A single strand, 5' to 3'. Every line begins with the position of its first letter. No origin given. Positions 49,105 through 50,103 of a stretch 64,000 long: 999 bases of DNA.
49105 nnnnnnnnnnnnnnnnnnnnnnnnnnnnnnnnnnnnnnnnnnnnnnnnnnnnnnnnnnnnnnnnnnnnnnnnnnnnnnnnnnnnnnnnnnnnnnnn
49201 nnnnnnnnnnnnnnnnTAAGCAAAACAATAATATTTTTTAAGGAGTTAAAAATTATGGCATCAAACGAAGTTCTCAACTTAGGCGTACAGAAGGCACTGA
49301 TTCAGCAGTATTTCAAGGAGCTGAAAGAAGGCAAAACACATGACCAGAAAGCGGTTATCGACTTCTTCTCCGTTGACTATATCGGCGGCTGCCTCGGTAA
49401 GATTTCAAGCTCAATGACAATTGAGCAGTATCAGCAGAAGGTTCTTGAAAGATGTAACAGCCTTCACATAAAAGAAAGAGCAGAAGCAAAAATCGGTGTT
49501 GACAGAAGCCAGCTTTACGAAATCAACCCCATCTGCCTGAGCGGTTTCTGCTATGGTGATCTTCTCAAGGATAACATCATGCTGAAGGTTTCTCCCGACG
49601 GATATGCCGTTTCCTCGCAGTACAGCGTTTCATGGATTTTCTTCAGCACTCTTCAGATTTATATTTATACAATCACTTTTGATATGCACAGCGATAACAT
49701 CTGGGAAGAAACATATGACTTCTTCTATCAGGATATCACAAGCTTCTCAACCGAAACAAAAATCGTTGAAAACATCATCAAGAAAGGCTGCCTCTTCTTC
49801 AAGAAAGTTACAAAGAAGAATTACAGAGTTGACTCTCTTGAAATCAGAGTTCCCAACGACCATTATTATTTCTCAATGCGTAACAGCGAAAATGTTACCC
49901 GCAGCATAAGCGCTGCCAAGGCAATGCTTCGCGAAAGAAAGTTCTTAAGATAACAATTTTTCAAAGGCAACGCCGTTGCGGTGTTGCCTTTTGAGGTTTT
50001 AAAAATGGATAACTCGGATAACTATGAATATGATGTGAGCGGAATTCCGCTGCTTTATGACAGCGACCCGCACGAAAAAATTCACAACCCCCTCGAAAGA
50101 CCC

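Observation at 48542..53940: Six-gene cluster: zinc-ribbon/TPR - unknown - anchored YidD-like - YdjI-like SPFH/SHOCT - 4-TM protein - five-zinc-ribbon protein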

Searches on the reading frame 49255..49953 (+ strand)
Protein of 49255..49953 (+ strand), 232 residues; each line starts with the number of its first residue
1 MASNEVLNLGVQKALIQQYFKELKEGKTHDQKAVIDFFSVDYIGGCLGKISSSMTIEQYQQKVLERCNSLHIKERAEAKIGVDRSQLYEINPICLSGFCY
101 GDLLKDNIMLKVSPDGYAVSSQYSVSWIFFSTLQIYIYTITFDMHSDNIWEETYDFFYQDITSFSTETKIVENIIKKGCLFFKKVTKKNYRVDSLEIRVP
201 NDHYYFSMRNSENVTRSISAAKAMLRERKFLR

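Call 3: search_protein_families(library=pfam, max_evalue=1, proteins=[window:49255-49950:+])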
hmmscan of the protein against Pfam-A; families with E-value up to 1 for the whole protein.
seq(232 aa): 2 families
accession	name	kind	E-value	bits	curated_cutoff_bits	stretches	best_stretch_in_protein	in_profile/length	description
PF06837.17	Fijivirus_P9-2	-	0.022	14.9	27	1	128-201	93-168/178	Fijivirus P9-2 protein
PF11038.14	DGF-1_5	-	0.25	11.8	25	0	29-57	91-119/120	Dispersed gene family protein 1, region 4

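Call 4: search_protein_families(library=ncbifam, max_evalue=1, proteins=[window:49255-49950:+])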
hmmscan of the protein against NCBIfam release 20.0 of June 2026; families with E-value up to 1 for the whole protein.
seq(232 aa): 0 families

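Call 5: search_protein_families(library=padloc, max_evalue=1, proteins=[window:49255-49950:+])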
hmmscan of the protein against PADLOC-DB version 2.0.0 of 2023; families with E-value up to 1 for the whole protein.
seq(232 aa): 0 families

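Call 41: find_related_loci(query=A3, collection=metagenome_contigs, flank=10000)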
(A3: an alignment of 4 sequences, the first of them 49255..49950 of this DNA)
Query A3 (232 aa) in metagenome_contigs; peptide patterns used: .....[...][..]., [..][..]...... (x = any residue, [..] = any of these).
187 stretches matched a pattern; 28 encode a relative of the query (tblastn E <= 1e-3); 28 distinct loci.
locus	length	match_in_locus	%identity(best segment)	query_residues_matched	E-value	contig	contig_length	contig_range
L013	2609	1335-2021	52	7-232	7e-68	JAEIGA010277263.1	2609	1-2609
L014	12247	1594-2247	51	17-232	1e-66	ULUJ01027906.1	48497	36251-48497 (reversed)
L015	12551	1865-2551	50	6-232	3e-66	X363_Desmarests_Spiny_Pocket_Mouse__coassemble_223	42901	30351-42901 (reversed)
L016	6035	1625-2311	50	11-232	5e-65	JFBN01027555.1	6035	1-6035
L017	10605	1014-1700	48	6-232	1e-64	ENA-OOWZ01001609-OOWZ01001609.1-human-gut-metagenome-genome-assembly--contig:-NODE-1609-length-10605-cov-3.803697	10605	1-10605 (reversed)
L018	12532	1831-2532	47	6-232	8e-63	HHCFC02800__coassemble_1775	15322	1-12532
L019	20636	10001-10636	50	22-232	4e-63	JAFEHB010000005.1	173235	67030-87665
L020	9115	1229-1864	50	22-232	3e-63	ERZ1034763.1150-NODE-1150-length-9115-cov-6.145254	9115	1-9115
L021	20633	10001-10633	51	24-232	4e-63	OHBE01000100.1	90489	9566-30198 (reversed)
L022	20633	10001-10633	51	24-232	4e-63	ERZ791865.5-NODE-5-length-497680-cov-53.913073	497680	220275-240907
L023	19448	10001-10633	51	24-232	4e-63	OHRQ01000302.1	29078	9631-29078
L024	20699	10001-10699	46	7-232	3e-62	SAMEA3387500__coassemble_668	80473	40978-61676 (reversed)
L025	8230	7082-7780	46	7-232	7e-62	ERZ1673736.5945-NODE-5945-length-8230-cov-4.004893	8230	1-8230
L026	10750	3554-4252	46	7-232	7e-62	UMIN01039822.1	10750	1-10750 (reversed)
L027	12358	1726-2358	50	24-232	3e-61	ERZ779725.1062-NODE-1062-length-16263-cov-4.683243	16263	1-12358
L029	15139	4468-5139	48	1-232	3e-60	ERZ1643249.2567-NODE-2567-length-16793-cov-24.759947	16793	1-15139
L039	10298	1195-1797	31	38-229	3e-18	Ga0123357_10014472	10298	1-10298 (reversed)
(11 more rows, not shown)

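Call 49: search_protein_families(library=pfam, max_evalue=0.05, proteins=[L014:6595-8454:+, L015:6361-8073:+, L018:5894-8476:+, L029:2387-3097:+, L029:3139-3792:+, L029:5637-6743:+, L029:7045-9090:+, L029:9093-11003:+, L039:4227-6056:-, L039:2306-3367:-])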
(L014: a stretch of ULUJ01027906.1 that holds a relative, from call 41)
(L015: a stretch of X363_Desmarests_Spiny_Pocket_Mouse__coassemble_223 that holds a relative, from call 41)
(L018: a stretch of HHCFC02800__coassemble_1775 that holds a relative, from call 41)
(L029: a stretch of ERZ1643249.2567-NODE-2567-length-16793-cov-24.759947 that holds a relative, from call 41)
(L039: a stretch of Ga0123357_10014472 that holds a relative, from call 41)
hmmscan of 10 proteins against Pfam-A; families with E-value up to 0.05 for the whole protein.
L014:6595-8454:+ (620 aa): 1 family
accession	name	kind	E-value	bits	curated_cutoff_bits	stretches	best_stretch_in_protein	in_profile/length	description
PF22128.2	Alp7A_like_C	-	0.0007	19.9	22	0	229-267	20-58/156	Alp7A C-terminal domain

L015:6361-8073:+ (571 aa): 0 families

L018:5894-8476:+ (861 aa): 0 families

L029:2387-3097:+ (237 aa): 2 families
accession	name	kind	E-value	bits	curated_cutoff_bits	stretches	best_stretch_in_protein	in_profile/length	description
PF13421.11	Band_7_1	-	5.8e-41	140.9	24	1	27-228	10-203/211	SPFH domain-Band 7 family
PF01145.31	Band_7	-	8e-08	33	23.6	1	35-235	2-162/176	SPFH domain / Band 7 family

L029:3139-3792:+ (218 aa): 0 families

L029:5637-6743:+ (369 aa): 2 families
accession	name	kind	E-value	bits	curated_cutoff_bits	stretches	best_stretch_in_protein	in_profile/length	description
PF00059.27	Lectin_C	-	2.4e-07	31.9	22.6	1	230-304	4-71/107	Lectin C-type domain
PF12698.13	ABC2_membrane_3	-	0.01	15.4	31.6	1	65-212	6-123/347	ABC-2 family transporter protein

L029:7045-9090:+ (682 aa): 2 families
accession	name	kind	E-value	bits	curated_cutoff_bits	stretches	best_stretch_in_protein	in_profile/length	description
PF01555.25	N6_N4_Mtase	-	6.7e-36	124.7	26.7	1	195-551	1-220/221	DNA methylase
PF12564.13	TypeIII_RM_meth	-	1.8e-18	67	25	1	37-90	1-54/56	Type III restriction/modification enzyme methylation subunit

L029:9093-11003:+ (637 aa): 3 families
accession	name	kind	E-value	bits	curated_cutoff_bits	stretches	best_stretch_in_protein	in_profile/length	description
PF04851.21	ResIII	-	2.8e-30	105.9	22.5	1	35-228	2-162/164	Type III restriction enzyme, res subunit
PF00270.35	DEAD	-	2.3e-07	31.1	26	1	55-231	11-162/167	DEAD/DEAH box helicase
PF09848.15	SLFN-g3_helicase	-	0.0038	17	24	1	69-221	10-119/354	Schlafen group 3, DNA/RNA helicase domain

L039:4227-6056:- (610 aa): 2 families
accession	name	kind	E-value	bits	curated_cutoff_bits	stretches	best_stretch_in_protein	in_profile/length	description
PF01855.24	POR_N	-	2.2e-54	185.1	27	1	249-475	2-223/231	Pyruvate flavodoxin/ferredoxin oxidoreductase, thiamine diP-bdg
PF01558.24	POR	-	1.1e-23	84.7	27.4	1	53-212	1-172/173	Pyruvate ferredoxin/flavodoxin oxidoreductase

L039:2306-3367:- (354 aa): 0 families

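Call 50: find_homologous_proteins(query=A3, max_evalue=0.001)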
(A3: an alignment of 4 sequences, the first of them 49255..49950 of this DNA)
Query A3 (4 sequences) (232 aa, profile of the alignment): 961 proteins with E <= 0.001 among 2814 candidates; the best 120 are listed.
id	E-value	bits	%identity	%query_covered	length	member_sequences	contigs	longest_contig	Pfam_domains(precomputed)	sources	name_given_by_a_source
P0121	9.5e-115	400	50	96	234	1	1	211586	-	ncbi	-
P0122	1.3e-113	396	53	98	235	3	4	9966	-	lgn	-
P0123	2.1e-112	392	50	98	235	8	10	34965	-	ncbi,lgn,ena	-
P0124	8.1e-109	381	99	100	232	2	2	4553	-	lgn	-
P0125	2.8e-108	379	52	96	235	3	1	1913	-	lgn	-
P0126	1.8e-107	376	51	93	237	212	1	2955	-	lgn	-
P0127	2.7e-107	376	53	88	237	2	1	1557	-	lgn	-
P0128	1.5e-106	373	53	88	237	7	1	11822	-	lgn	-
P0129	4.2e-106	372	51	98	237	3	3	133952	-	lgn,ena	-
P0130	3.4e-105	369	49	98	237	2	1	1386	-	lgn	-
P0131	1.5e-104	367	51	91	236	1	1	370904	-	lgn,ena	-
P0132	2.7e-104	366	51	91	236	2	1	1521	-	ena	-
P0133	1.1e-103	364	53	88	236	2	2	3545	-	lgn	-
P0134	1.6e-103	363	52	98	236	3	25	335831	-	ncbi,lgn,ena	-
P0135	2.4e-103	363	48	98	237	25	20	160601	-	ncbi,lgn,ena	-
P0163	1.6e-83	298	38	88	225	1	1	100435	-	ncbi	-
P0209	3.3e-79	284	33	99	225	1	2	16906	-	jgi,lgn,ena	-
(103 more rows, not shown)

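Call 53: find_encoding_contigs(protein=P0163, flank=10000, max_places=1)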
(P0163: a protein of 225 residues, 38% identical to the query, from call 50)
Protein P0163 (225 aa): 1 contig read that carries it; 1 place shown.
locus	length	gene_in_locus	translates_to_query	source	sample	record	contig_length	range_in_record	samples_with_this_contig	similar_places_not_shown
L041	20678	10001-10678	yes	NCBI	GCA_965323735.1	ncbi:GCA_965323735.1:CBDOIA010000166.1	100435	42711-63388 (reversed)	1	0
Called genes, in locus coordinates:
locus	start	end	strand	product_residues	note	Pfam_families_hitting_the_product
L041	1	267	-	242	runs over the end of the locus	-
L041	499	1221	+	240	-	PF07947:YhhN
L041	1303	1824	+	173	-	PF04542:Sigma70_r2, PF08281:Sigma70_r4_2, PF04545:Sigma70_r4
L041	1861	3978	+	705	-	PF09826:Beta_propel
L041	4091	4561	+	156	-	PF04073:tRNA_edit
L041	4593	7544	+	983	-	PF22907:Ams1-like_1st, PF01074:Glyco_hydro_38N, PF09261:Alpha-mann_mid, PF07748:Glyco_hydro_38C, PF17677:Glyco_hydro38C2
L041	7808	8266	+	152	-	PF14478:DUF4430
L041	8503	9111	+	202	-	PF00239:Resolvase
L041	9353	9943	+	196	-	PF00515:TPR_1 (weak)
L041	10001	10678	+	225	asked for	-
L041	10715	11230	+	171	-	PF01809:YidD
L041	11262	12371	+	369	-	PF13421:Band_7_1, PF09851:SHOCT (weak)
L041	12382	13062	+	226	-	-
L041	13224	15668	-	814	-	PF02861:Clp_N, PF00004:AAA, PF17871:AAA_lid_9, PF02151:UVR, PF00004:AAA, PF07724:AAA_2, PF07728:AAA_5, PF10431:ClpB_D2-small, +8 more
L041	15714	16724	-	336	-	PF00217:ATP-gua_Ptrans, PF27454:McsB_C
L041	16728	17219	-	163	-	PF24734:DUF7685 (weak), PF02151:UVR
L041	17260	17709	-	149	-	PF05848:CtsR, PF17727:CtsR_C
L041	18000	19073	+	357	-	PF03462:PCRF, PF00472:RF-1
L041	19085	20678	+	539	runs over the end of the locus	PF01300:Sua5_yciO_yrdC, PF03481:Sua5_C, PF01121:CoaE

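Call 54: find_encoding_contigs(protein=P0209, flank=10000, max_places=1)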
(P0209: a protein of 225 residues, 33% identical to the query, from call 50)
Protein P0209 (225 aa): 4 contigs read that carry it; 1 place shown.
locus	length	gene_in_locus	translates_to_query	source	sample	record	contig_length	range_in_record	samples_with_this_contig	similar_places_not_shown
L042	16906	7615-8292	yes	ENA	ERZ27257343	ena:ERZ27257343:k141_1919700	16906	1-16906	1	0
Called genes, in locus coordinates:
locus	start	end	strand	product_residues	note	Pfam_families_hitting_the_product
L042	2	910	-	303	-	?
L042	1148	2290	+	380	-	PF03977:OAD_beta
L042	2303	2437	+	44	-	-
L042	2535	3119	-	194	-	PF03266:NTPase_1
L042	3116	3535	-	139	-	PF08818:DUF1801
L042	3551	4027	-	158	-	-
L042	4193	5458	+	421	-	PF07690:MFS_1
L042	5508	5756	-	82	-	-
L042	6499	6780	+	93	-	PF00665:rve (faint)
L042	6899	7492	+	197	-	PF13431:TPR_17 (faint), PF13432:TPR_16 (faint), PF14559:TPR_19 (weak)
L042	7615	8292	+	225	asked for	-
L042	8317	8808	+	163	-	PF01809:YidD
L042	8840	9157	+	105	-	-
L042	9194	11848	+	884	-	PF01935:DUF87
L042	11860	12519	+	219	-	-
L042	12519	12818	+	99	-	-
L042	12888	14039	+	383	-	PF13421:Band_7_1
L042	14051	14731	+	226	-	-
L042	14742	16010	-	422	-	PF02310:B12-binding, PF04055:Radical_SAM, PF13282:DUF4070 (weak)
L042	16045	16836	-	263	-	PF06182:ABC2_membrane_6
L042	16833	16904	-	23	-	?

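Call 55: predict_structure(alignment_id=A5)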
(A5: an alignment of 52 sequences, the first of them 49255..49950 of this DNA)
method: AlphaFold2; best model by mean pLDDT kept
length: 232 residues; sequences in the alignment: 52
mean_pLDDT: 88.1   pTM: 0.85
mean pLDDT of the five models: 88.1, 87.9, 86.4, 85.0, 83.3
residues with pLDDT >= 90: 154; 70-90: 51; 50-70: 23; < 50: 4
segments of 3 or more residues with pLDDT < 50: 1-3
pLDDT, mean of each block of 10 residues (from residue 1): 55 85 95 93 64 86 97 94 84 95 81 90 97 95 97 96 96 75 81 96 94 93 91 68
secondary structure, 60 per line:
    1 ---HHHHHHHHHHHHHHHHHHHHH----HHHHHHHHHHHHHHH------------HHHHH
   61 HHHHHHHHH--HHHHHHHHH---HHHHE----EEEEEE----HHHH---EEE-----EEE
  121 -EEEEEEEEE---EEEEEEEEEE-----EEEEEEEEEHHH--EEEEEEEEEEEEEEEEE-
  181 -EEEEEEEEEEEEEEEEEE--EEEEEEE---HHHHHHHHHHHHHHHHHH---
elements in order: H4-24 H29-43 H56-69 H72-80 H84-87 E93-98 H103-106 E110-112 E118-120 E122-130 E134-143 E149-157 E163-179 E182-199 E202-208 H212-229

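Call 57: fold_search(model_id=the predicted structure, library=pdb)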
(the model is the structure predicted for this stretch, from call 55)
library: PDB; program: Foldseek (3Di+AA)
matches with E <= 10: 541; with E <= 0.001: 0
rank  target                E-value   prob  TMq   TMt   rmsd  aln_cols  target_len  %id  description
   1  3peg                  4.2e-02  0.77  0.23  0.22   8.3       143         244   10  Crystal structure of Neurofibromins Sec14-PH module containing a patient derived duplication (TD) (released 2010-12-08)
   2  7r04_B                6.2e-02  0.69  0.23  0.03  14.1       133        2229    9  Neurofibromin in open conformation (released 2022-03-30)
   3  4xh9_D                1.1e-01  0.60  0.21  0.16  11.0       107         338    7  CRYSTAL STRUCTURE OF HUMAN RHOA IN COMPLEX WITH DH/PH FRAGMENT OF THE GUANINE NUCLEOTIDE EXCHANGE FACTOR NET1 (released 2015-01-14)
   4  7r03_B                1.1e-01  0.54  0.23  0.03  14.2       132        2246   11  Neurofibromin occluded conformation (released 2022-03-30)
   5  2d4q_B                1.1e-01  0.47  0.21  0.20  13.8       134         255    9  Crystal structure of the Sec-PH domain of the human neurofibromatosis type 1 protein (released 2006-03-07)
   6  2e2x_A                1.6e-01  0.69  0.25  0.23  11.4       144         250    9  Sec14 Homology Module of Neurofibromin in complex with phosphatitylethanolamine (released 2007-10-02)
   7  7r04_A                1.7e-01  0.44  0.21  0.03  13.8       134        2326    8  Neurofibromin in open conformation (released 2022-03-30)
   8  7woo_C                1.8e-01  0.11  0.14  0.03  15.2       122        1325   15  Cryo-EM structure of the inner ring protomer of the Saccharomyces cerevisiae nuclear pore complex (released 2022-04-13)
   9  7r03_A                1.9e-01  0.66  0.26  0.03  11.6       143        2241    9  Neurofibromin occluded conformation (released 2022-03-30)
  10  1zc3_B                2.1e-01  0.54  0.24  0.47  11.5       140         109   10  Crystal structure of the Ral-binding domain of Exo84 in complex with the active RalA (released 2005-06-14)
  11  2d4q_A                2.2e-01  0.54  0.24  0.22   8.0       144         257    9  Crystal structure of the Sec-PH domain of the human neurofibromatosis type 1 protein (released 2006-03-07)
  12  6hxy_A                2.2e-01  0.08  0.15  0.21  14.9       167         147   10  Crystal structure of the head and coiled-coil domains of zebrafish CCDC61 (released 2020-04-29)
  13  1zc4_B                2.4e-01  0.51  0.24  0.46  11.4       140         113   10  Crystal structure of the Ral-binding domain of Exo84 in complex with the active RalA (released 2005-06-14)
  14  8bk2_B                2.4e-01  0.16  0.20  0.25  17.8       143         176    7  X-ray structure of meningococcal factor H binding protein variant 2 in complex with a specific and bactericidal human  (released 2023-11-22)
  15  5kk0_C                2.5e-01  0.21  0.16  0.09  16.1       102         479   13  Synechocystis ACO mutant - T136A (released 2016-07-13)
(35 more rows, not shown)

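Call 64: search_protein_families(library=padloc, max_evalue=0.01, proteins=[L014:6595-8454:+, L015:6361-8073:+])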
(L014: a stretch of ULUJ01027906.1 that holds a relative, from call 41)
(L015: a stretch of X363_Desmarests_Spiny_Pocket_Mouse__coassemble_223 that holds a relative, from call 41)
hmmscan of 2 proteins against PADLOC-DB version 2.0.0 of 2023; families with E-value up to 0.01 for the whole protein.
L014:6595-8454:+ (620 aa): 0 families

L015:6361-8073:+ (571 aa): 0 families

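Call 65: search_protein_families(library=pfam, max_evalue=0.01, proteins=[L042:11860-12516:+, L042:8840-9154:+, L042:12519-12815:+])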
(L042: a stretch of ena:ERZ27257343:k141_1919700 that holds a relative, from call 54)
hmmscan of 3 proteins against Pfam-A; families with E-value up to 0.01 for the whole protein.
L042:11860-12516:+ (219 aa): 3 families
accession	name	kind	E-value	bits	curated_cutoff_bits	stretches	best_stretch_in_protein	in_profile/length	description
PF10263.15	SprT-like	-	3.7e-05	24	25.6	1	92-165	27-79/108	SprT-like family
PF20573.4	DUF6782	-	6.8e-05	22.7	27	1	107-170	53-113/241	Putative metallopeptidase family (DUF6782)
PF09768.15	Peptidase_M76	-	0.0018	18.5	25.2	1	119-162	41-83/170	Peptidase M76 family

L042:8840-9154:+ (105 aa): 0 families

L042:12519-12815:+ (99 aa): 0 families

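Call 79: find_related_loci(query=A3, collection=viral_contigs, flank=10000)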
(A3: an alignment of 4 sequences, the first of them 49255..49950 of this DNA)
Query A3 (232 aa) in viral_contigs; peptide patterns used: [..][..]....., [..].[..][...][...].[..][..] (x = any residue, [..] = any of these).
329 stretches matched a pattern, but none encodes a relative of the query by tblastn (E <= 1e-3).

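Call 88: find_encoding_contigs(protein=window:49255-49953:+, flank=10000, max_places=3)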
Protein window:49255-49953:+ (232 aa): 2 contigs read that carry it; 2 places shown.
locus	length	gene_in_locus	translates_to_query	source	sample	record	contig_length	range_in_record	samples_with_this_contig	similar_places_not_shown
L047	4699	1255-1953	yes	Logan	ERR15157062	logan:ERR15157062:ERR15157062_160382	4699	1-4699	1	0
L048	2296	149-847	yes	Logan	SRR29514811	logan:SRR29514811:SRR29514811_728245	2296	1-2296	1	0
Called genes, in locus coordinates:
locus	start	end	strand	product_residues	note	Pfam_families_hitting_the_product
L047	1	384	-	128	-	?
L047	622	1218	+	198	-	-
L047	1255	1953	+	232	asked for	-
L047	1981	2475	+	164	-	PF01809:YidD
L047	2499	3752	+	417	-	-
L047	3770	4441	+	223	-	-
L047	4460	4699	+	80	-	?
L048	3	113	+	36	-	?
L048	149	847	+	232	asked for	-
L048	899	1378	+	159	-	PF01809:YidD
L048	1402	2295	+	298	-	?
